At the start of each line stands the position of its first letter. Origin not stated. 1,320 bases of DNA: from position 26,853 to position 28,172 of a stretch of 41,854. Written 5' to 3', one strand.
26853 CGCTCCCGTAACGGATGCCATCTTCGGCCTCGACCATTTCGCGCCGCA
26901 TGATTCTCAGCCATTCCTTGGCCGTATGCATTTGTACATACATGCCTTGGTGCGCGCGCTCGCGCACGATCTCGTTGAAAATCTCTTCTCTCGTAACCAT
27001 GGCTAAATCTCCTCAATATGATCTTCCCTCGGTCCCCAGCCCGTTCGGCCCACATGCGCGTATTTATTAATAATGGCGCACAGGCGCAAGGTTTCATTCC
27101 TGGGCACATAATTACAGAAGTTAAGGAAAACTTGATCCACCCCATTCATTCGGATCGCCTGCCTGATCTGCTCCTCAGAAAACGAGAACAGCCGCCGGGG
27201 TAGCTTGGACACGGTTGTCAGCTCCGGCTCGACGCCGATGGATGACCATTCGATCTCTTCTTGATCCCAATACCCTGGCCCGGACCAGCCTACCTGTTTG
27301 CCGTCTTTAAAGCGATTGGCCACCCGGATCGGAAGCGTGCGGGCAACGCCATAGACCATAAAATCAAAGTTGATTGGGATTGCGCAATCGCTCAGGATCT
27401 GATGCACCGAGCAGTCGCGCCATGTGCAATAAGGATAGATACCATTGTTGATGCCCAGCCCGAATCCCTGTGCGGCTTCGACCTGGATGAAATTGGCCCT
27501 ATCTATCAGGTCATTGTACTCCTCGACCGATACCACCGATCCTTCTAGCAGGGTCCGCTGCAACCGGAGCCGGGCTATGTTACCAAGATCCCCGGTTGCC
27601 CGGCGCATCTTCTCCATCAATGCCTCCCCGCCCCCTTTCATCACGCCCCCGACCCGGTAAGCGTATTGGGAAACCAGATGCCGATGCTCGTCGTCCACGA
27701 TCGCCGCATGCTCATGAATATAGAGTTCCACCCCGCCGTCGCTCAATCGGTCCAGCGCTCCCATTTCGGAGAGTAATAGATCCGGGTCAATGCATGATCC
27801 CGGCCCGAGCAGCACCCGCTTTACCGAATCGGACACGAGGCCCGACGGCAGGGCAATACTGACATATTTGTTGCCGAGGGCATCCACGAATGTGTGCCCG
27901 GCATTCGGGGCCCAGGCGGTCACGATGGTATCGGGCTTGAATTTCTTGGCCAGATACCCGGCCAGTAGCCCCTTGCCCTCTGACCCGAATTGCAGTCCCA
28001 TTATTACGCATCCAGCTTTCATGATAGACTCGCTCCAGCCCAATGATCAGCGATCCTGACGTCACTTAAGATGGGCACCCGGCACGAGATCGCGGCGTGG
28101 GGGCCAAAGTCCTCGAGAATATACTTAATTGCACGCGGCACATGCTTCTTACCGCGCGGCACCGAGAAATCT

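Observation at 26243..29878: Contiguous dpoZ-purZ-mazZ-datZ block: phage predicted to replace adenine with 2-aminoadenine (Z genome)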

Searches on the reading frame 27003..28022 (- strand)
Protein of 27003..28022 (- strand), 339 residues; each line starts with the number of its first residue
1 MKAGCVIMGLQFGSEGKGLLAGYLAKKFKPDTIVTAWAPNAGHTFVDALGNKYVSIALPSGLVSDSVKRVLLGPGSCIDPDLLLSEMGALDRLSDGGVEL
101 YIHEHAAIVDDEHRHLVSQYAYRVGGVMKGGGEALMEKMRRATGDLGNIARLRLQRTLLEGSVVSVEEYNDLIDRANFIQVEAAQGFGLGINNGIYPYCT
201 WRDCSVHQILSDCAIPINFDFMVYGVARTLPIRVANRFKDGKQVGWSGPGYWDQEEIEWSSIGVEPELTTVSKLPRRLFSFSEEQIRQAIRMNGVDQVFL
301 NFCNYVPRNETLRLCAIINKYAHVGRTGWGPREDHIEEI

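Call 3: search_protein_families(library=pfam, proteins=[window:27003-28022:-], max_evalue=0.01)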
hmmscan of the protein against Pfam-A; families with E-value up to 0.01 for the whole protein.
window:27003-28022:- (339 aa): 1 family
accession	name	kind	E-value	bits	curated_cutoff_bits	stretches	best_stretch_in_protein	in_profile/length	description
PF00709.27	Adenylsucc_synt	-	6.8e-27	94.7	27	2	6-154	1-153/416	Adenylosuccinate synthetase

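Call 4: search_protein_families(library=phrogs, proteins=[window:27003-28022:-], max_evalue=0.001)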
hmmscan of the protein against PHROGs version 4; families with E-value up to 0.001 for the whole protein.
window:27003-28022:- (339 aa): 1 family
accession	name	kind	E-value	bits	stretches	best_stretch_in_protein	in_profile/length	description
phrog_1211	-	DNA, RNA and nucleotide metabolism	1.3e-71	242.7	2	161-319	200-345/414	2-aminooxy adenylosuccinate synthetase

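Call 5: search_protein_families(library=ncbifam, proteins=[window:27003-28022:-], max_evalue=0.01)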
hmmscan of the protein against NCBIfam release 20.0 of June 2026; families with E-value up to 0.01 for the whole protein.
window:27003-28022:- (339 aa): 6 families
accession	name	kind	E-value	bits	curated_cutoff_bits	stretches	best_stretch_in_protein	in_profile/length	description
NF038379.2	amino_Aden_PurZ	exception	3.9e-85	285.6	300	1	6-294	3-293/293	succino-amino-deoxyadenylate synthase PurZ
NF003295.0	PRK04293.1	equivalog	1e-33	116.7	368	1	6-301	5-280/337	adenylosuccinate synthetase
TIGR00184.1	purA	equivalog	4e-28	98.4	395.55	2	6-142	1-140/425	adenylosuccinate synthase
NF002223.0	PRK01117.1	equivalog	6.1e-24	84.6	402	2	5-149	4-151/430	adenylosuccinate synthase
NF010355.0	PRK13783.1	equivalog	2e-20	73.3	445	2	5-143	3-143/404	adenylosuccinate synthase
NF010357.0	PRK13785.1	equivalog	1.6e-10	40.3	700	1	6-93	4-88/455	adenylosuccinate synthase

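Call 7: search_solved_structures(query=window:27003-28022:-, max_evalue=0.001, show_alignments=2)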
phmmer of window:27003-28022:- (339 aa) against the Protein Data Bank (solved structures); distinct sequences matched with E-value up to 0.001: 27.
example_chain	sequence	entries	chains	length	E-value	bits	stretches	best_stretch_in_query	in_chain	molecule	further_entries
7odx_A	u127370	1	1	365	2.2e-70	240.8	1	6-333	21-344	Succinoaminodeoxyadenylate synthetase (PurZ)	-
6fm1_A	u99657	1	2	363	2.5e-61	211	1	5-307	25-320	Adenylosuccinate synthetase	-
6fko_A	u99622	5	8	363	3.5e-61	210.5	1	6-307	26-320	Adenylosuccinate synthetase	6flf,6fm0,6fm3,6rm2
6tnh_A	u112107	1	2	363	3.5e-61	210.5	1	6-307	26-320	Adenylosuccinate synthetase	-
5k7x_A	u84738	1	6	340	6.2e-24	88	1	5-296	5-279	Adenylosuccinate synthetase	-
2d7u_A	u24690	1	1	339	6.5e-24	88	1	5-296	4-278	Adenylosuccinate synthetase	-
7vf6_A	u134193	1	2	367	6.3e-23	84.7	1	5-301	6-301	PurA-like adenylosuccinate synthetase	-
6jrq_A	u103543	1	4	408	1.4e-14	57.3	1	4-158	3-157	Adenylosuccinate synthetase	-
3ue9_A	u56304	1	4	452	1.3e-13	54.1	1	5-116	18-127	Adenylosuccinate synthetase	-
4m0g_A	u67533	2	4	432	1.8e-13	53.6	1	4-143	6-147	Adenylosuccinate synthetase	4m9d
1kjx_A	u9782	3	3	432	8.8e-13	51.4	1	4-143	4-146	Adenylosuccinate Synthetase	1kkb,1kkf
1cg4_A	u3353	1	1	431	9.5e-13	51.3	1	5-143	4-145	PROTEIN (ADENYLOSUCCINATE SYNTHETASE)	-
1ade_A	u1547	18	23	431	1.1e-12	51.1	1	5-143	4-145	ADENYLOSUCCINATE SYNTHETASE | PROTEIN (ADENYLOSUCCINATE SYNTHETASE)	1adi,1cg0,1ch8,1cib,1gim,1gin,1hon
3r7t_A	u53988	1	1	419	1.5e-12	50.6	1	4-150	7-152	Adenylosuccinate synthetase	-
1cg3_A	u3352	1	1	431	2.8e-12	49.7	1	5-116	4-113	PROTEIN (ADENYLOSUCCINATE SYNTHETASE)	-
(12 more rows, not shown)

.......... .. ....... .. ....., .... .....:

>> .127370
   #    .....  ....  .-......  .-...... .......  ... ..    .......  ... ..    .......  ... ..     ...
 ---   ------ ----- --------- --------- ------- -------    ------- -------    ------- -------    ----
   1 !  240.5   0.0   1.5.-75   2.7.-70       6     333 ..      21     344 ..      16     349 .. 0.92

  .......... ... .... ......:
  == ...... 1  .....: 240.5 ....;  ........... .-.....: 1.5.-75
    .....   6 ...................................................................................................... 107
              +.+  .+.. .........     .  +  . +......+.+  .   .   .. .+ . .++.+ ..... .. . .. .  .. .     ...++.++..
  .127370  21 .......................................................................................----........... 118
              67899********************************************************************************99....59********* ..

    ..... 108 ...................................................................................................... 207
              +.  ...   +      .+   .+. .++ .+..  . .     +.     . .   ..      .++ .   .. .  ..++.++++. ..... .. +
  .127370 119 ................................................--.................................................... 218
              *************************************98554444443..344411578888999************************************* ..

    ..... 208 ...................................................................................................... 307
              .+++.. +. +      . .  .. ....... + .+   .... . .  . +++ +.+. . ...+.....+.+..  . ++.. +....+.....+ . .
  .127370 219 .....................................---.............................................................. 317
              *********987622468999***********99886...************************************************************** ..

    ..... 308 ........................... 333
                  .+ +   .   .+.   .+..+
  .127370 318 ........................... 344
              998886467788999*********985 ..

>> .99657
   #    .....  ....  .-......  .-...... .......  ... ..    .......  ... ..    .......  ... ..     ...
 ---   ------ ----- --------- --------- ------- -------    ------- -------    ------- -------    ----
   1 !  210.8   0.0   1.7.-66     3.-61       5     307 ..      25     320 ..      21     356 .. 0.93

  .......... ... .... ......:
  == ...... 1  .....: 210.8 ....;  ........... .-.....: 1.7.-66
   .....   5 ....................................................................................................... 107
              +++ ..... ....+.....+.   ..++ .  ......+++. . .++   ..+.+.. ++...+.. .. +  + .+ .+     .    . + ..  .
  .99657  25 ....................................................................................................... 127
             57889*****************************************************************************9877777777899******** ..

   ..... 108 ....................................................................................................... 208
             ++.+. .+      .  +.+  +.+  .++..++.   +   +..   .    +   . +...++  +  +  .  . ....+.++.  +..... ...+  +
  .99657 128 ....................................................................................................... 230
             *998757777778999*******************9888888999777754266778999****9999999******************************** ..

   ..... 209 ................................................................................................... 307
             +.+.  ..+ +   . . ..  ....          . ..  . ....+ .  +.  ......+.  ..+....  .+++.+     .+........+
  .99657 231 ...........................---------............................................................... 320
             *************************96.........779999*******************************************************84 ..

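Call 11: search_dna_similar(query=window:27003-28022:-, collection=phages, mode=protein, max_rows=40)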
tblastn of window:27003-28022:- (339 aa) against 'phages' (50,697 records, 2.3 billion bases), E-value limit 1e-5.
Records with a match: 207; places in all: 207; records where one place covers at least 80% of the query: 206.
Best place of each record, by identity: <60% 207.
By first word of the organism name: Arthrobacter 105; Vibrio 38; Microbacterium 18; Acinetobacter 12; Gordonia 6; Streptomyces 5; Listeria 4; Klebsiella 2; Alteromonas 2; Salmonella 2; and 11 more.
By host as written in the record: Arthrobacter sp. ATCC 21022 95; - 24; Microbacterium foliorum NRRL B-24224 11; Vibrio cholerae 2095 9; Vibrio cholerae 7; Arthrobacter sp. (ATCC 21022) 7; Gordonia terrae 3612 6; Microbacterium foliorum NRRL B-24224 SEA 5; and 27 more.
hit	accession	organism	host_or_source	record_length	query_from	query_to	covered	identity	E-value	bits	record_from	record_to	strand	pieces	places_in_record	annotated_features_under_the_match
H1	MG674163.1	Acinetobacter phage SH-Ab 15497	Acinetobacter baumannii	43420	1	337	99%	44.2%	4e-82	277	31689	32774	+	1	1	adenylosuccinate synthetase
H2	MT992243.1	Acinetobacter phage DMU1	Acinetobacter baumannii 19606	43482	1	339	100%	43.7%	1e-82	278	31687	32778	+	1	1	adenylosuccinate synthetase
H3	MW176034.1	Acinetobacter phage JeffCo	Acinetobacter calcoaceticus ATCC23055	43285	1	339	100%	43.6%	1e-82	278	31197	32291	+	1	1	35: hypothetical protein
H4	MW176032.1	Acinetobacter phage Barton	Acinetobacter calcoaceticus ATCC23055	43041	1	338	100%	43.7%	1e-81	275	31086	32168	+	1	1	36: hypothetical protein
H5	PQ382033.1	Acinetobacter phage vB_AbaSI_2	Acinetobacter baumannii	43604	1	339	100%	43.4%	7e-84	282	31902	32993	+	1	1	hypothetical protein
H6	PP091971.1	Acinetobacter phage vB_MZM_2AB-P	Acinetobacter baumannii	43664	1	339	100%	42.9%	2e-81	275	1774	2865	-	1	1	hypothetical protein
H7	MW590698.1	Acinetobacter phage 53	Acinetobacter baumannii WHG40137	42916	1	339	100%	42.6%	2e-81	275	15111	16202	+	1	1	record has no annotation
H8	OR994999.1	Acinetobacter phage pB23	Acinetobacter baumannii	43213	1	339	100%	42.6%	2e-81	275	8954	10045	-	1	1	hypothetical protein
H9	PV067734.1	Acinetobacter phage vB_AbaS-Bhz20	Acinetobacter baumannii DSM 106838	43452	1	339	100%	42.5%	7e-79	268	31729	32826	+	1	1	2-aminooxy adenylosuccinate synthetase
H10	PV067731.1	Acinetobacter phage vB_AbaS-Bhz9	Acinetobacter baumannii DSM 106838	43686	1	339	100%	42.2%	6e-80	271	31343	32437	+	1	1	2-aminooxy adenylosuccinate synthetase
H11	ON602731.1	Klebsiella phage VLCpiS6a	Klebsiella pneumoniae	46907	6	323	94%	44.3%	1e-83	281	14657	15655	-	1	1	adenylosuccinate synthetase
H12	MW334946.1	Cyanophage S-2L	-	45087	6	332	96%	42.5%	2e-69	241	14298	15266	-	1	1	adenylosuccinate synthetase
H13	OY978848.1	Klebsiella phage vB_Kpn_K21lambda1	-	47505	6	318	92%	44.1%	1e-81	275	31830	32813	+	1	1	2-aminooxy adenylosuccinate synthetase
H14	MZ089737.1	Pseudomonas phage PSA28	wastewater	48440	1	337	99%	40.9%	2e-78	266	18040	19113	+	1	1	adenylosuccinate synthetase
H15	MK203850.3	Alteromonas phage ZP6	Alteromonas macleodii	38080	6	339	99%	40.8%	6e-68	236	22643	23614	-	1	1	diaminopurine synthetase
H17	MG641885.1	Salmonella phage PMBT28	Salmonella enterica subsp. enterica ...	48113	2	323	95%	42.2%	3e-77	263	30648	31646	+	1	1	adenylosuccinate synthetase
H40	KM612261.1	Vibrio phage H1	Vibrio cholerae 2095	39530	1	306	90%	41.2%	1e-61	218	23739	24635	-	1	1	adenylosuccinate synthetase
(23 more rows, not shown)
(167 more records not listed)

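Call 12: get_annotated_region(hit=H1, flank=5000)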
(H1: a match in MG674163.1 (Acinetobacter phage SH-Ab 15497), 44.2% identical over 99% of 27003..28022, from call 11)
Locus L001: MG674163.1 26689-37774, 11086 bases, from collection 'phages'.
description: Acinetobacter phage SH-Ab 15497, complete genome.
organism: Acinetobacter phage SH-Ab 15497 (NCBI taxid 2060946)
taxonomy: Viruses; Duplodnaviria; Heunggongvirae; Uroviricota; Caudoviricetes
host: Acinetobacter baumannii; source: -; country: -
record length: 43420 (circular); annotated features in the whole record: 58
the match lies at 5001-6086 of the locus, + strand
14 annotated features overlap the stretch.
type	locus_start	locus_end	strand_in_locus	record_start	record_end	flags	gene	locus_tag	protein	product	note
CDS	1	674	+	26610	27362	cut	-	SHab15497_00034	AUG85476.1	hypothetical protein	-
CDS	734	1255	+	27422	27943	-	-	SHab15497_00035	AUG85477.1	hypothetical protein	-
CDS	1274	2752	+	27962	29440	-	-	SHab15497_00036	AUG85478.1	helicase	PcrA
CDS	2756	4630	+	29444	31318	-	-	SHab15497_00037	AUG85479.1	DNA polymearse I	-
CDS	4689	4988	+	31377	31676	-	-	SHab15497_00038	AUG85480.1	ssDNA binding protein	-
CDS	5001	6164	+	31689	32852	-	-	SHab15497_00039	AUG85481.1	adenylosuccinate synthetase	-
CDS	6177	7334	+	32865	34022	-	-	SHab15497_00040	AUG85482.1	hypothetical protein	-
CDS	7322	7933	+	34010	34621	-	-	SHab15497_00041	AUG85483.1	metal-dependent phosphohydrolase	-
CDS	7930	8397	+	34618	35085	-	-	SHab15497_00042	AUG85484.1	hypothetical protein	-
CDS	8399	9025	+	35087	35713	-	-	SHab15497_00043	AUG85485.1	hypothetical protein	-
CDS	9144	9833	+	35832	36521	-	-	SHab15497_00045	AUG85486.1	hypothetical protein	-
CDS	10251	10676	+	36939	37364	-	-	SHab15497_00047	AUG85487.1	hypothetical protein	-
CDS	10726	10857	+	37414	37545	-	-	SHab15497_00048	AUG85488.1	hypothetical protein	-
CDS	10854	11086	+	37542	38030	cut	-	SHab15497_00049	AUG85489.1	hypothetical protein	-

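Call 13: get_annotated_region(hit=H15, flank=5000)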
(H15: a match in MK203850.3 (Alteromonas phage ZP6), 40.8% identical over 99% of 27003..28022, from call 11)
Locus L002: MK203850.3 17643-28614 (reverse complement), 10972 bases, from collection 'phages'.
description: Alteromonas phage ZP6, complete genome.
organism: Alteromonas phage ZP6 (NCBI taxid 2492447)
taxonomy: Viruses; Duplodnaviria; Heunggongvirae; Uroviricota; Caudoviricetes; Mareflavirus; Mareflavirus ZP6
host: Alteromonas macleodii; source: -; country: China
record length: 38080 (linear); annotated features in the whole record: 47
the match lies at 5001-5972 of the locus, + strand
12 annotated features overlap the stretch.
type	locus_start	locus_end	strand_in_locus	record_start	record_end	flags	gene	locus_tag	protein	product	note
CDS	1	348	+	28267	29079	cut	-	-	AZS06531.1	hypothetical protein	-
CDS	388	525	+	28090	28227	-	-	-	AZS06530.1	hypothetical protein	-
CDS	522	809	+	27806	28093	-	-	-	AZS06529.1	hypothetical protein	-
CDS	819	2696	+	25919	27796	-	-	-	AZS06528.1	DNA polymerase family A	-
CDS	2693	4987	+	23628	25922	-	-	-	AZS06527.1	DNA primase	-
CDS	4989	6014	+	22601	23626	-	-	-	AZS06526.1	diaminopurine synthetase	PurZ, diaminopurine synthetase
CDS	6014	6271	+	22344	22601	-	-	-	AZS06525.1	nucleotide pyrophosphohydrolase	MazG, nucleotide pyrophosphohydrolase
CDS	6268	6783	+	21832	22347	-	-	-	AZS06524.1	metal dependent phosphohydrolase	dATPase, metal dependent phosphohydrolase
CDS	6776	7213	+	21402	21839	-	-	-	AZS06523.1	nuclease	-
CDS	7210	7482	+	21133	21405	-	-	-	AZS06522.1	hypothetical protein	-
CDS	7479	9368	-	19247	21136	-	-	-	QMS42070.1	tailspike protein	-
CDS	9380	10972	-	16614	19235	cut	-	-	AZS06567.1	tailspike protein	-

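Call 14: get_annotated_region(hit=H12, flank=5000)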
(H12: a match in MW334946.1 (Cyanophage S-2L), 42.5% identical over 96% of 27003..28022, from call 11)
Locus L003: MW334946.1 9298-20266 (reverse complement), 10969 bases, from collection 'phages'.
description: Cyanophage S-2L, complete genome.
organism: Cyanophage S-2L (NCBI taxid 260586)
taxonomy: Viruses; Duplodnaviria; Heunggongvirae; Uroviricota; Caudoviricetes
host: -; source: -; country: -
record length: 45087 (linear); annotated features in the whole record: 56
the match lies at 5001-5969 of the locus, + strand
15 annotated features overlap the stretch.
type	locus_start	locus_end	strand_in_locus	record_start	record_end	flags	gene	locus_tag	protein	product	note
CDS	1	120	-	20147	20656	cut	-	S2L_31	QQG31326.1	VRR-NUC domain-containing protein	VRR-NUC domain-containing protein Rhodobacteraceae bacterium; S2L31; similar to locus NBR91410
CDS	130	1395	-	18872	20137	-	-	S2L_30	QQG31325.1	helicase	Superfamily II DNA or RNA helicase Thiocapsa roseopersicina; S2L30; similar to locus SDX68642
CDS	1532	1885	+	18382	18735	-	-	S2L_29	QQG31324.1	hypothetical protein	S2L29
CDS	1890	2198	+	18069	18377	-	-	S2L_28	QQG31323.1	hypothetical protein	S2L28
CDS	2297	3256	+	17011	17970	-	-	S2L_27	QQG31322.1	PD-(D/E)XK nuclease-like domain-containing protein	PD-(D/E)XK nuclease-like domain-containing protein Oligella urethralis; S2L27; similar to locus WP_115117685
CDS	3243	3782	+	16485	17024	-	-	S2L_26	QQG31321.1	putative DNA single-strand annealing protein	putative DNA single-strand annealing protein SSAP uncultured Mediterranean phage uvMED; S2L26; similar to locus BAR26917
CDS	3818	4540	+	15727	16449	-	-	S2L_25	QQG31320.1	hypothetical protein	S2L25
CDS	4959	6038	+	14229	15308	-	-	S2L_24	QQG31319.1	adenylosuccinate synthetase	adenylosuccinate synthetase Acinetobacter phage DMU1; S2L24/PurZ; similar to locus QOI69781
CDS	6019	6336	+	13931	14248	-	-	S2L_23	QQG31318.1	nucleotide pyrophosphohydrolase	nucleotide pyrophosphohydrolase Salmonella phage PMBT28; S2L23/MazZ; similar to locus AUZ95523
CDS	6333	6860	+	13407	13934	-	-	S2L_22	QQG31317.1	metal dependent phosphohydrolase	metal dependent phosphohydrolase Vibrio phage phiVC8; S2l22/DatZ; similar to locus YP_009140154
CDS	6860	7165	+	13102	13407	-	-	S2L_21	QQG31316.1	hypothetical protein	S2L21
CDS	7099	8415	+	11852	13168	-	-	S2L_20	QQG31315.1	putative terminase large subunit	phage terminase large subunit uncultured Mediterranean phage uvMED; S2L20; similar to locus BAR36046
CDS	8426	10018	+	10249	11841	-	-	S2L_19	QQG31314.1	portal protein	hphage portal protein uncultured Mediterranean phage uvMED; S2L19; similar to locus BAQ93060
CDS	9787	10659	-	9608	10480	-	-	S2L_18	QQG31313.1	hypothetical protein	S2L18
CDS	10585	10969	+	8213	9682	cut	-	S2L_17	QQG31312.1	minor head protein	minor head protein Cyanophage PSS2; S2L17; similar to locus PSS2_gp030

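Call 41: search_protein_families(library=pfam, proteins=[L002:6014-6271:+, L003:6019-6336:+, L001:6177-7334:+, L001:7322-7933:+, L002:6268-6783:+, L003:6333-6860:+], max_evalue=0.01)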
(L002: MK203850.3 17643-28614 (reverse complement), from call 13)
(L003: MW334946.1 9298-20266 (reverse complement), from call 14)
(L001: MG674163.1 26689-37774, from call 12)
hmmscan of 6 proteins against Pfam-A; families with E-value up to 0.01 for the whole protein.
L002:6014-6271:+ (85 aa): 2 families
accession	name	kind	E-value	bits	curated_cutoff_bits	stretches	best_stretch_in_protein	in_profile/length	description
PF01503.22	PRA-PH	-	3.2e-05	24.7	21.3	1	35-77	29-71/86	Phosphoribosyl-ATP pyrophosphohydrolase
PF03819.22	MazG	-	0.00025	21.7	22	1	35-77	5-45/74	MazG nucleotide pyrophosphohydrolase domain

L003:6019-6336:+ (105 aa): 2 families
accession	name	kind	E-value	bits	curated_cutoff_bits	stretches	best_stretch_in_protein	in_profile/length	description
PF04447.17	dATP-dGTP_PPHyd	-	2e-11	44.4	23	1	11-94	4-88/97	dATP/dGTP pyrophosphohydrolase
PF12643.12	MazG-like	-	0.0033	18.1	27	1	42-82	29-68/85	MazG-like family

L001:6177-7334:+ (385 aa): 2 families
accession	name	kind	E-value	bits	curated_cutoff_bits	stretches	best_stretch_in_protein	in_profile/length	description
PF18909.5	dGTP_diPhyd_N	-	2e-24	85.9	27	1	3-98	4-98/99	dATP/dGTP diphosphohydrolase, N-terminal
PF04447.17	dATP-dGTP_PPHyd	-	5.4e-08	33.4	23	1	170-244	5-80/97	dATP/dGTP pyrophosphohydrolase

L001:7322-7933:+ (203 aa): 2 families
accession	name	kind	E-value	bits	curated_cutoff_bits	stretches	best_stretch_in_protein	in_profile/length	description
PF12917.13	YfbR-like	-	3.5e-09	37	25.9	1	10-89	7-80/182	5'-deoxynucleotidase YfbR-like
PF13023.12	HD_3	-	5.8e-06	26.7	22.5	1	14-87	6-71/165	HD domain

L002:6268-6783:+ (171 aa): 3 families
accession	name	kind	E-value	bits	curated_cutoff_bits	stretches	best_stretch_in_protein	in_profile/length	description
PF12917.13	YfbR-like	-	2.3e-19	70.2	25.9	1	6-86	6-85/182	5'-deoxynucleotidase YfbR-like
PF13023.12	HD_3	-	2e-11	44.5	22.5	1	8-82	3-74/165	HD domain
PF01966.28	HD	-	0.00039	21.1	22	1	26-110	1-76/116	HD domain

L003:6333-6860:+ (175 aa): 3 families
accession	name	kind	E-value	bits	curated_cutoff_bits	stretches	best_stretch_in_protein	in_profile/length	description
PF12917.13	YfbR-like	-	7.3e-12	45.8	25.9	1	14-114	9-115/182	5'-deoxynucleotidase YfbR-like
PF13023.12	HD_3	-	1.5e-11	44.9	22.5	1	16-138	6-123/165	HD domain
PF01966.28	HD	-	0.0001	23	22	1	32-83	2-49/116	HD domain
